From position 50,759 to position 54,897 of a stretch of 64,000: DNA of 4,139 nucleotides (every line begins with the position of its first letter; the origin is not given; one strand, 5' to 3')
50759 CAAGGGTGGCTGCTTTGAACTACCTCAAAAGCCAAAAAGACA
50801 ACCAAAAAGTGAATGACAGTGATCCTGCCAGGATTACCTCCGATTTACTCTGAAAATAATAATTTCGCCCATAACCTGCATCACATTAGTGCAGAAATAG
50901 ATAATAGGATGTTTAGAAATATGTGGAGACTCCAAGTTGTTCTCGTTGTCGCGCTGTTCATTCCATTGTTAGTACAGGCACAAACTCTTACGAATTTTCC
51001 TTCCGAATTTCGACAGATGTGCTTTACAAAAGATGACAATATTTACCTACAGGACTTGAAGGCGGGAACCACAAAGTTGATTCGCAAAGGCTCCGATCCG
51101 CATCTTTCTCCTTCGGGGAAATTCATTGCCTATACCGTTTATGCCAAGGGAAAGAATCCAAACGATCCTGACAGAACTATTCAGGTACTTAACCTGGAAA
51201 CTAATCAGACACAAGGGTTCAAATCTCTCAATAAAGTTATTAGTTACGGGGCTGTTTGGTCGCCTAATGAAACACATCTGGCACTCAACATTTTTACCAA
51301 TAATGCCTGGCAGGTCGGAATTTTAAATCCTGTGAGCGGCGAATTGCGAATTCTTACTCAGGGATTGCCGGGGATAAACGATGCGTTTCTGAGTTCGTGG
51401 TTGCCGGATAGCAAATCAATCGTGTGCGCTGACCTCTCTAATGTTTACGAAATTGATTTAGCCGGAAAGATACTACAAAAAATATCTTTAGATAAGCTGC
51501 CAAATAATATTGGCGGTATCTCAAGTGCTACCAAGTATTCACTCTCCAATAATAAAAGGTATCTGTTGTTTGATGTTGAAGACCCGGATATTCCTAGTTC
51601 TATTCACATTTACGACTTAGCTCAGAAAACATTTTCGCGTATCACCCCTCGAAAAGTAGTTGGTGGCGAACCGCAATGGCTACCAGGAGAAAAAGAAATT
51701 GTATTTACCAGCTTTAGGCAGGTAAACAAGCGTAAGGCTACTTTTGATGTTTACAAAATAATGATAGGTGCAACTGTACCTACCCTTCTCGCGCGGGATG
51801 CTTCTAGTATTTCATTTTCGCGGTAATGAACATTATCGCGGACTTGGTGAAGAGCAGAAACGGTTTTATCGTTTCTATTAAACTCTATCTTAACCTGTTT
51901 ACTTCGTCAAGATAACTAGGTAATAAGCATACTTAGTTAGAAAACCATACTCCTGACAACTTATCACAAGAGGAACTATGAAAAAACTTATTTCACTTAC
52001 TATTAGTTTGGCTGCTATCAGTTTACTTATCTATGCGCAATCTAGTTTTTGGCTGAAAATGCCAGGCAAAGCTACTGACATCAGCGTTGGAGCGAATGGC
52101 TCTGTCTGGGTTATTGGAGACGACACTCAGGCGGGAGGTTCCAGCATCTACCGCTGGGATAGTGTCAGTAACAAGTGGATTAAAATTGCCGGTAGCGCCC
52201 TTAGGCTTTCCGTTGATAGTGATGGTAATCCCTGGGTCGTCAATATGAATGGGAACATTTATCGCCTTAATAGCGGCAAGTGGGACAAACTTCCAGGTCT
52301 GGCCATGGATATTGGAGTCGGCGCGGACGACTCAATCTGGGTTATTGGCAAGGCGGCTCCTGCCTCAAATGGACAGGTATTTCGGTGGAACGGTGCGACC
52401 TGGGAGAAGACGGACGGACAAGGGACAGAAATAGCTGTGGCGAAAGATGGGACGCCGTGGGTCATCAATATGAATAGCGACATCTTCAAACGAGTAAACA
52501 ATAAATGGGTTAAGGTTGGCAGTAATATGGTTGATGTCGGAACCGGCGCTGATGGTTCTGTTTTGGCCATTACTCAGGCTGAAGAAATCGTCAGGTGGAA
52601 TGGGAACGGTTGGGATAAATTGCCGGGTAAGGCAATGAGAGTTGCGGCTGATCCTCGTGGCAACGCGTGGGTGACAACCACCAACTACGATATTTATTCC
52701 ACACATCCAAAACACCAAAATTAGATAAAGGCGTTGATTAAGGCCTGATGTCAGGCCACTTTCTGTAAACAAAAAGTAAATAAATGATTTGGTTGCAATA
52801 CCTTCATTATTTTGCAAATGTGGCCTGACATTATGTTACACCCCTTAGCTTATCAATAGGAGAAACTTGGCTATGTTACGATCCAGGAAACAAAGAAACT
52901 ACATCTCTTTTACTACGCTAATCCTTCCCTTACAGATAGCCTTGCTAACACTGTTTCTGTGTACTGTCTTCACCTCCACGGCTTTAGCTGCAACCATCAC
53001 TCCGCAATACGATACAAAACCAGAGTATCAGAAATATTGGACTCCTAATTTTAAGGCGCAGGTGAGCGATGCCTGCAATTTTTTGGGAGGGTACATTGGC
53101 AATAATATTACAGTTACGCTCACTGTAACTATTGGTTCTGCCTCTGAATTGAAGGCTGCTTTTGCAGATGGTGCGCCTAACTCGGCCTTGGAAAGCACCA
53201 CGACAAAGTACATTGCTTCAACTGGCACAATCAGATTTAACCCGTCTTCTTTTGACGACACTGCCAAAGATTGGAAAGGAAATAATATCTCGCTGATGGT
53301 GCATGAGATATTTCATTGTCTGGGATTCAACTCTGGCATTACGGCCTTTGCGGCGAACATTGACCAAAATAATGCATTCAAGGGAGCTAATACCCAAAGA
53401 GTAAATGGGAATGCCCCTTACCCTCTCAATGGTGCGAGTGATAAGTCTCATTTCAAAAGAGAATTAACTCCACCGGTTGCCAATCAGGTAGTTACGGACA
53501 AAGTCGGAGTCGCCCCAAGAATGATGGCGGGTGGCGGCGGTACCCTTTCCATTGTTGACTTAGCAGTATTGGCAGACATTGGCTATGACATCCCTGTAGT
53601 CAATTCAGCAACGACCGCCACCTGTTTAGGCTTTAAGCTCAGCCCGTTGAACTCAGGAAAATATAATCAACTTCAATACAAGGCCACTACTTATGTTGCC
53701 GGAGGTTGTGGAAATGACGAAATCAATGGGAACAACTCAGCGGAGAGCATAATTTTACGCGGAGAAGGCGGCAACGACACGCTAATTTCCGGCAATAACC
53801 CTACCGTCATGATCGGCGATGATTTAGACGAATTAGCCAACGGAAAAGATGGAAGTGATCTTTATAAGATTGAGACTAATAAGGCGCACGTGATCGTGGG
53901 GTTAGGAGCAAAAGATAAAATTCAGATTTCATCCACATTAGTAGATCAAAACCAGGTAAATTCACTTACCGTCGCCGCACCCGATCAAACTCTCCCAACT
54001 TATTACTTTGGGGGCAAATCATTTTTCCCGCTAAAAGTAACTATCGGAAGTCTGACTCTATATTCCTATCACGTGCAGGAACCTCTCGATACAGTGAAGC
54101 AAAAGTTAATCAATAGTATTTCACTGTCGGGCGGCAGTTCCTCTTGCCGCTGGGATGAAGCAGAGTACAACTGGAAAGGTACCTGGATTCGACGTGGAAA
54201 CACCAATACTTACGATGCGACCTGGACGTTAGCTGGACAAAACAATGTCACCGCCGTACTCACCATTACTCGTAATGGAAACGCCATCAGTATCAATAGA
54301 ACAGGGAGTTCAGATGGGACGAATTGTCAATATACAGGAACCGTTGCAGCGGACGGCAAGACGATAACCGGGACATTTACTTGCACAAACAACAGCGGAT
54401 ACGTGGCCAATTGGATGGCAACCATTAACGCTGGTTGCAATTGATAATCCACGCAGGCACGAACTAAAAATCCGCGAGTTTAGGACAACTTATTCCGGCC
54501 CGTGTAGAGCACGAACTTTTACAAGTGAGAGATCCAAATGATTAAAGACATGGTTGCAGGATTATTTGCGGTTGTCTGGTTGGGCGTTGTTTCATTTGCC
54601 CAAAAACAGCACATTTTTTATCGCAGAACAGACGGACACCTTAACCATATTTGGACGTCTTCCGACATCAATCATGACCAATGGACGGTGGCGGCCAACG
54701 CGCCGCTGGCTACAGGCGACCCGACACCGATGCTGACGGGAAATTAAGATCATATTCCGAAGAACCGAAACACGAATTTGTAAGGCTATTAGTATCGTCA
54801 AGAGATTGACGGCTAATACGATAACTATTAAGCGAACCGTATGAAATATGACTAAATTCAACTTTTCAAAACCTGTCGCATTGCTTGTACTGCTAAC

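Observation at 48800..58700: ~10-kb AT-rich island of exclusively secreted proteins with a duplicated gene order (4-Cys-domain protein, small peptide, TolB-like propeller, tectonin-like lectin)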

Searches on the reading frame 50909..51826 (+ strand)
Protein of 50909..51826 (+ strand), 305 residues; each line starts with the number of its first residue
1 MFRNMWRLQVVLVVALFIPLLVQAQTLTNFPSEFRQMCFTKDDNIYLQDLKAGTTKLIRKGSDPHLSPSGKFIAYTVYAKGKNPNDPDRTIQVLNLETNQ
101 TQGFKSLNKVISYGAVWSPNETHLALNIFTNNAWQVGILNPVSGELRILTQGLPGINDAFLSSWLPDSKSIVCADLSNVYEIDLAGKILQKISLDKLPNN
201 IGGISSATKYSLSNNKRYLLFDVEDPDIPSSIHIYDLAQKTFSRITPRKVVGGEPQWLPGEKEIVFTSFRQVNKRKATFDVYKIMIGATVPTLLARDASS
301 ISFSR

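Call 3: search_protein_families(library=pfam, max_evalue=0.1, proteins=[window:50909-51826:+])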
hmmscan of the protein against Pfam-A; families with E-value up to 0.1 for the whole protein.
window:50909-51826:+ (305 aa): 4 families
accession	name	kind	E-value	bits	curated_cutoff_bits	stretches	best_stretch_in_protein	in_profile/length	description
PF22173.2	APH-like_N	-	0.0074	16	27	0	103-182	106-183/273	Acylamino-acid-releasing enzyme-like, N-terminal domain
PF00930.27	DPPIV_N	-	0.011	15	22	0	43-76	23-60/354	Dipeptidyl peptidase IV (DPP IV) N-terminal region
PF07676.18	PD40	-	0.052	14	20.9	0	64-82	14-33/38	WD40-like Beta Propeller Repeat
PF22701.2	Mala_s_1-like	-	0.098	12.8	27.5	0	171-208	103-140/195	Mal s 1 allergenic protein-like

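Call 7: search_protein_families(library=ncbifam, max_evalue=0.01, proteins=[window:50909-51826:+])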
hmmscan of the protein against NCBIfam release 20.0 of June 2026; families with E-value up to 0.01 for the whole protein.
window:50909-51826:+ (305 aa): 3 families
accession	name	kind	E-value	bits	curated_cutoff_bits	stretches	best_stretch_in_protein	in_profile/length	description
TIGR02800.1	propeller_TolB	equivalog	4.9e-12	45.5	343.15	2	63-172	195-294/418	Tol-Pal system beta propeller repeat protein TolB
NF053518.1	DipepPtdsDpp5Prph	equivalog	4.3e-06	25.5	900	1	39-157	223-345/655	dipeptidyl-peptidase Dpp5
NF002183.0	PRK01029.1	equivalog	0.0023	17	405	0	114-192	331-410/429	Tol-Pal system protein TolB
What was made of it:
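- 50909..51826 (+): g4: TolB-like (PD40) propeller, extra diverged copy. NCBIfam TolB 4.9e-12, far below the cut-off (call 7).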

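Call 34: find_related_loci(query=A3, collection=metagenome_contigs, flank=10000)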
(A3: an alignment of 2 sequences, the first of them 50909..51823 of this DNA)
Query A3 (305 aa) in metagenome_contigs; peptide patterns used: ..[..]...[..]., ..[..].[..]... (x = any residue, [..] = any of these).
163 stretches matched a pattern; 1 encode a relative of the query (tblastn E <= 1e-3); 1 distinct loci.
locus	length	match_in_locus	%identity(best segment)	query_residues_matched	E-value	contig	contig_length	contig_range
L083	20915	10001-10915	63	1-305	7e-134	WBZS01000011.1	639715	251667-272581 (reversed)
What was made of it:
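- Tried and rejected: The second scan, with g4+g8, gave one locus, L083 (call 34).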

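Call 73: search_solved_structures(query=A3, max_evalue=1)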
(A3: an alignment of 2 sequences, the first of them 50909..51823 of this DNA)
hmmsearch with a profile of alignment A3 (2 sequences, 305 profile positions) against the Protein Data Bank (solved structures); distinct sequences matched with E-value up to 1: 21.
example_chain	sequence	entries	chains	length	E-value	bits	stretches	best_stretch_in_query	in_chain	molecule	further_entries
6pnv_A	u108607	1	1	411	6.9e-05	25.7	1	64-212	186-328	Tol-Pal system protein TolB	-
4r40_A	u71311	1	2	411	0.00017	24.4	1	64-210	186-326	Protein TolB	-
4pwz_A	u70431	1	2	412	0.00017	24.4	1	64-210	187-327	Protein TolB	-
1crz_A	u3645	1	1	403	0.0018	21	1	64-212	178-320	TOLB PROTEIN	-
2w8b_B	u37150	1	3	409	0.0019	20.9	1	64-212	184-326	PROTEIN TOLB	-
2hqs_A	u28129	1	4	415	0.002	20.9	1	64-212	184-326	Protein tolB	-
4jml_A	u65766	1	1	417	0.0021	20.8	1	64-212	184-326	Protein TolB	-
7nst_E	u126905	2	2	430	0.0022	20.7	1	64-212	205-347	Tol-Pal system protein TolB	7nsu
3iax_A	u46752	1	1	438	0.0023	20.7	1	64-212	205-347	Protein tolB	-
1c5k_A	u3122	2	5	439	0.0023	20.7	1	64-212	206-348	PROTEIN (TOLB PROTEIN) | PROTEIN TOLB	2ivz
2w8b_A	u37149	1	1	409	0.0023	20.7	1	64-212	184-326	PROTEIN TOLB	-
7mx5_A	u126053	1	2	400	0.0046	19.7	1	40-82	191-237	Tol-Pal system protein TolB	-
2ojh_A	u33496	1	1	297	0.31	13.6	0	64-121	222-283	Uncharacterized protein Atu1656/AGR_C_3050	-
2h3x_A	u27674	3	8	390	0.68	12.5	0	209-279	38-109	Aromatic Amine Dehydrogenase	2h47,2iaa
2hkm_A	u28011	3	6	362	0.81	12.3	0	211-278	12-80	Aromatic amine dehydrogenase | Aromatic amine dehydrogenase, large subunit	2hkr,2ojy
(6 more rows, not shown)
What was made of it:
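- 50909..51826 (+): Profile against PDB TolB: 6.9e-5 (call 73).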

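Call 81: search_protein_families(library=padloc, max_evalue=0.001, proteins=[window:50909-51826:+])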
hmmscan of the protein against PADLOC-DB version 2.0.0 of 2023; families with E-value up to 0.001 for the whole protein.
window:50909-51826:+ (305 aa): 0 families

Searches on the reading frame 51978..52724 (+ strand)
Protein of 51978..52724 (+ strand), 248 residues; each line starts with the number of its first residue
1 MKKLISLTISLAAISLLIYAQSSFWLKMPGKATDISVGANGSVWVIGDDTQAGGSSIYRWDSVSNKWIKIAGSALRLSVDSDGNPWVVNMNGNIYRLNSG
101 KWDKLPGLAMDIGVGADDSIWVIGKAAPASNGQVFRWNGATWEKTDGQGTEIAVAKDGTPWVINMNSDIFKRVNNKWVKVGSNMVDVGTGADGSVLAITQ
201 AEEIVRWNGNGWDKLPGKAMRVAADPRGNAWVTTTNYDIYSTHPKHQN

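Call 3: search_protein_families(library=pfam, max_evalue=0.1, proteins=[window:51978-52724:+])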
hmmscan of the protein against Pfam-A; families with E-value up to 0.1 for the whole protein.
window:51978-52724:+ (248 aa): 4 families
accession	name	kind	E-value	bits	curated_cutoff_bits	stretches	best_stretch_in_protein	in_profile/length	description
PF19193.6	Tectonin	-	2.5e-34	119.1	30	5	130-205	17-91/216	Tectonin domain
PF11725.13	AvrE_T3Es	-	0.0019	16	24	1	56-98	386-427/1513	AvrE-family Type-III effector proteins (T3Es)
PF15985.11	KH_6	-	0.012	16.4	27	1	8-49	5-45/47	KH domain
PF07494.17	Reg_prop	-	0.096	13.4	20.4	0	222-236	10-24/24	Two component regulator propeller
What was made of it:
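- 51978..52724 (+): g5: tectonin-type six-bladed propeller lectin homologue, extra copy. Pfam Tectonin 2.5e-34 (call 3).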

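Call 6: find_encoding_contigs(protein=window:51978-52724:+, flank=10000, max_places=6)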
Protein window:51978-52724:+ (248 aa): no gene with exactly this product is on record in the collection.

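Call 7: search_protein_families(library=ncbifam, max_evalue=0.01, proteins=[window:51978-52724:+])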
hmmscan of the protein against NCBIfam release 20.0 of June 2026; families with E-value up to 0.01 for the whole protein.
window:51978-52724:+ (248 aa): 0 families

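Call 72: search_solved_structures(query=window:51978-52724:+, max_evalue=1, show_alignments=1)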
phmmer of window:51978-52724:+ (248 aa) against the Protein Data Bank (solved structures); distinct sequences matched with E-value up to 1: 15.
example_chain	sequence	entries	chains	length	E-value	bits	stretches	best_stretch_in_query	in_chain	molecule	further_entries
5fsb_A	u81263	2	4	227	3.7e-24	88.7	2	24-207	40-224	TECTONIN 2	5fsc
9ya3_H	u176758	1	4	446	7.3e-06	28.7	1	132-239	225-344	TLAP2 (thioredoxin-like associated protein), TGME49_232130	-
4ruq_A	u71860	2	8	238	5.6e-05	25.8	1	63-120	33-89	Fish-egg lectin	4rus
5y2z_B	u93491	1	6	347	0.099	15.2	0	52-72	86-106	Leucine-rich glioma-inactivated protein 1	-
8hpy_D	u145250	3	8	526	0.4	13.2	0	52-72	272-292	Leucine-rich glioma-inactivated protein 1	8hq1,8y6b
8hq2_D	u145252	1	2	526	0.41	13.2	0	52-72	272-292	Leucine-rich glioma-inactivated protein 1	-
5y31_B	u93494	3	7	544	0.44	13.1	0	52-72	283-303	Leucine-rich glioma-inactivated protein 1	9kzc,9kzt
6f3m_B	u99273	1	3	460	0.74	12.3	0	127-168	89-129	Adenosylhomocysteinase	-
6f3m_A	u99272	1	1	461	0.75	12.3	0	127-168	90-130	Adenosylhomocysteinase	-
8ajv_AAA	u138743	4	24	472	0.78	12.2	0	127-168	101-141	Adenosylhomocysteinase | S-adenosyl-L-homocysteine hydrolase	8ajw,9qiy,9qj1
8ajt_AAA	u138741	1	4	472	0.78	12.2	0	127-168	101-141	Adenosylhomocysteinase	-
8ajs_AAA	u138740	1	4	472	0.78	12.2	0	127-168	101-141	Adenosylhomocysteinase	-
8aju_AAA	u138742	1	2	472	0.78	12.2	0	127-168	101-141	Adenosylhomocysteinase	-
6f3n_A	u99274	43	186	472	0.79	12.2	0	127-168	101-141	Adenosylhomocysteinase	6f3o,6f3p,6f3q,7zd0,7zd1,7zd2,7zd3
8azf_A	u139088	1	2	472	0.79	12.2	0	127-168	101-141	Adenosylhomocysteinase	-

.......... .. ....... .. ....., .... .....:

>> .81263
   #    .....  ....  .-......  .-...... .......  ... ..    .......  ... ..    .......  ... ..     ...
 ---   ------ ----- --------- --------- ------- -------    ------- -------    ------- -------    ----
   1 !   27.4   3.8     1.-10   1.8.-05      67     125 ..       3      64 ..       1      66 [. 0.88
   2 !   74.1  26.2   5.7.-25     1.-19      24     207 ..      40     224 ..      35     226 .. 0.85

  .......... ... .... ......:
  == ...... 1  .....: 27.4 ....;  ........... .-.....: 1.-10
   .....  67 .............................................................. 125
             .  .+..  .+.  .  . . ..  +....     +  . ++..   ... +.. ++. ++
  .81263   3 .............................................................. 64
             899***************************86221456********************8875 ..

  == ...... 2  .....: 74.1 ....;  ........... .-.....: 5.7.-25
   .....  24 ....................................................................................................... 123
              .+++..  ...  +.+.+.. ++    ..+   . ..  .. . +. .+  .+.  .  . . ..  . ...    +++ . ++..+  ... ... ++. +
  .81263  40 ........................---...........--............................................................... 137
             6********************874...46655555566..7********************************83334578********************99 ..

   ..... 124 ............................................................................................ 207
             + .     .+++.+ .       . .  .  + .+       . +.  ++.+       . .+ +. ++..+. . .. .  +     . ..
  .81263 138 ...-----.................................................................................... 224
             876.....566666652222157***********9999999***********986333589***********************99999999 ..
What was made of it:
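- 51978..52724 (+): PDB 5fsb Tectonin 2: 3.7e-24 (call 72).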

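Call 81: search_protein_families(library=padloc, max_evalue=0.001, proteins=[window:51978-52724:+])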
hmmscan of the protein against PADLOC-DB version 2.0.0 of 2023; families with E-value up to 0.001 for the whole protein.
window:51978-52724:+ (248 aa): 0 families

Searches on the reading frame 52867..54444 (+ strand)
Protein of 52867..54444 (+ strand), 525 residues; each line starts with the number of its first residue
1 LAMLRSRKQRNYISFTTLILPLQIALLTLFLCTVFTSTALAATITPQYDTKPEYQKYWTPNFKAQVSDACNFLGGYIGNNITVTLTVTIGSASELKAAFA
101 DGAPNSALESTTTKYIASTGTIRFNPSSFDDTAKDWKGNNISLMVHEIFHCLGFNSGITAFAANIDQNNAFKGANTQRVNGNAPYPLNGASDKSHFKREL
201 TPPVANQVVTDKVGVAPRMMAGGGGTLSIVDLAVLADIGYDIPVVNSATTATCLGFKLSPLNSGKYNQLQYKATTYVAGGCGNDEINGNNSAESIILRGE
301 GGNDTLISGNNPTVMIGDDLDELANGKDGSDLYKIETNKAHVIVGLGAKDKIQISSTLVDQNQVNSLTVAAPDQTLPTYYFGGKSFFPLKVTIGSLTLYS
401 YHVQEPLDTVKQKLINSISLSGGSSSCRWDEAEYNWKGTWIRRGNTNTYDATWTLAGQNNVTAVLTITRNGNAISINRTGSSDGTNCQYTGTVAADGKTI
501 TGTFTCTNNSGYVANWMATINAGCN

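Call 3: search_protein_families(library=pfam, max_evalue=0.1, proteins=[window:52867-54444:+])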
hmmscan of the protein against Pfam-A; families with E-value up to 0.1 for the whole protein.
window:52867-54444:+ (525 aa): 1 family
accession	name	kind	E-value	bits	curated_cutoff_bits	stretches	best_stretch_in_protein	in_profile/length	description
PF03423.18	CBM_25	-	0.0065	17.2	27.3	1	84-130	49-94/106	Carbohydrate binding domain (family 25)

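Call 7: search_protein_families(library=ncbifam, max_evalue=0.01, proteins=[window:52867-54444:+])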
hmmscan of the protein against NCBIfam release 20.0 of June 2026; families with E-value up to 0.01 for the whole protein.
window:52867-54444:+ (525 aa): 2 families
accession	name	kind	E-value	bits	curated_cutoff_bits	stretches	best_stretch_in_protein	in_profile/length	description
NF038122.1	metallo_LGF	subfamily_domain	4.6e-06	26.9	80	1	114-168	113-171/274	NF038122 family metalloprotease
NF033943.0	RTX_toxin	subfamily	1.3e-05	23.7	1000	1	272-359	739-827/930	RTX family hemolysin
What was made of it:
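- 52867..54444 (+): g6: exported 525-aa protein with an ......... zinc-protease-like motif, Gly/Asp-rich RTX-like repeats and a C-terminal 4-Cys barrel. NCBIfam NF038122 4.6e-6 and RTX 1.3e-5, both far below their cut-offs (call 7).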

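Call 32: find_related_loci(query=window:52867-54444:+, collection=metagenome_contigs, flank=10000)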
Query window:52867-54444:+ (525 aa) in metagenome_contigs; peptide patterns used: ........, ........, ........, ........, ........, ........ (x = any residue, [..] = any of these).
60 stretches matched a pattern, but none encodes a relative of the query by tblastn (E <= 1e-3).
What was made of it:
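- Tried and rejected: It found nothing (call 32).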

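Call 71: search_solved_structures(query=window:52867-54444:+, max_evalue=1, show_alignments=2)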
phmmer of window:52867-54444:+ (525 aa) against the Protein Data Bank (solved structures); distinct sequences matched with E-value up to 1: 2.
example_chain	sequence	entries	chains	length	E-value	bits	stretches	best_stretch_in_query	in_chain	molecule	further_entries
2lab_A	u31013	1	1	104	0.0002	23.3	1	84-128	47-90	Beta/alpha-amylase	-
2laa_A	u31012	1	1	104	0.001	21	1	84-129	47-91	Beta/alpha-amylase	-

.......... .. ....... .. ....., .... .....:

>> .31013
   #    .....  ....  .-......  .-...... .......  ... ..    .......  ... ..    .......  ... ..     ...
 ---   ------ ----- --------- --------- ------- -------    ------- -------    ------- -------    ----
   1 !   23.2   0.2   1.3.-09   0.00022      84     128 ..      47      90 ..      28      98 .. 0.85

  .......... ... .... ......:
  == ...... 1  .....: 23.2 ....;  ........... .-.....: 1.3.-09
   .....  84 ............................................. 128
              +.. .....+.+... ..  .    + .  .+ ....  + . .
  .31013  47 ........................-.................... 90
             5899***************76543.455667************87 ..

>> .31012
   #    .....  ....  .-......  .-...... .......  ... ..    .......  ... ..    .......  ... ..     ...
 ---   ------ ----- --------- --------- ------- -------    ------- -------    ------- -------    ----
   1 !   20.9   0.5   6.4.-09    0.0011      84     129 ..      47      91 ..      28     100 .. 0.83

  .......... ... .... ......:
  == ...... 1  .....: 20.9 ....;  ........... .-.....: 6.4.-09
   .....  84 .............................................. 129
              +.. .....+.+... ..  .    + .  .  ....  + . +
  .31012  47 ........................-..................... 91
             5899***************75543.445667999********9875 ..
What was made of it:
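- On NF038122 'LGF' metalloprotease / RTX proteins (g6): No PDB relative of the protease part was found (call 71).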

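Call 81: search_protein_families(library=padloc, max_evalue=0.001, proteins=[window:52867-54444:+])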
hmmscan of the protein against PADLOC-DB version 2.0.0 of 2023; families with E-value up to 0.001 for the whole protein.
window:52867-54444:+ (525 aa): 0 families

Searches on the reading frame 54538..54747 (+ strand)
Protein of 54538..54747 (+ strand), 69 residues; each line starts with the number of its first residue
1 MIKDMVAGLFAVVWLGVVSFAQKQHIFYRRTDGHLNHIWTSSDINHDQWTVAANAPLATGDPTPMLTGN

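Call 3: search_protein_families(library=pfam, max_evalue=0.1, proteins=[window:54538-54747:+])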
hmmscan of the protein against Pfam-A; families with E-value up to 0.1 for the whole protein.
window:54538-54747:+ (69 aa): 1 family
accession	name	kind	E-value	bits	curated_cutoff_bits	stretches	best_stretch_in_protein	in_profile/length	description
PF03984.19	DUF346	-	3.9e-05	23.8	22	1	24-63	2-38/39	Repeat of unknown function (DUF346)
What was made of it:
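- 54538..54747 (+): g7: signal peptide plus exactly one PLL/DUF346 blade (46-residue mature product). Pfam PF03984 3.9e-5 (call 3).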

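Call 7: search_protein_families(library=ncbifam, max_evalue=0.01, proteins=[window:54538-54747:+])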
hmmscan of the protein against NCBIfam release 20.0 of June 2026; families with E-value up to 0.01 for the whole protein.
window:54538-54747:+ (69 aa): 0 families
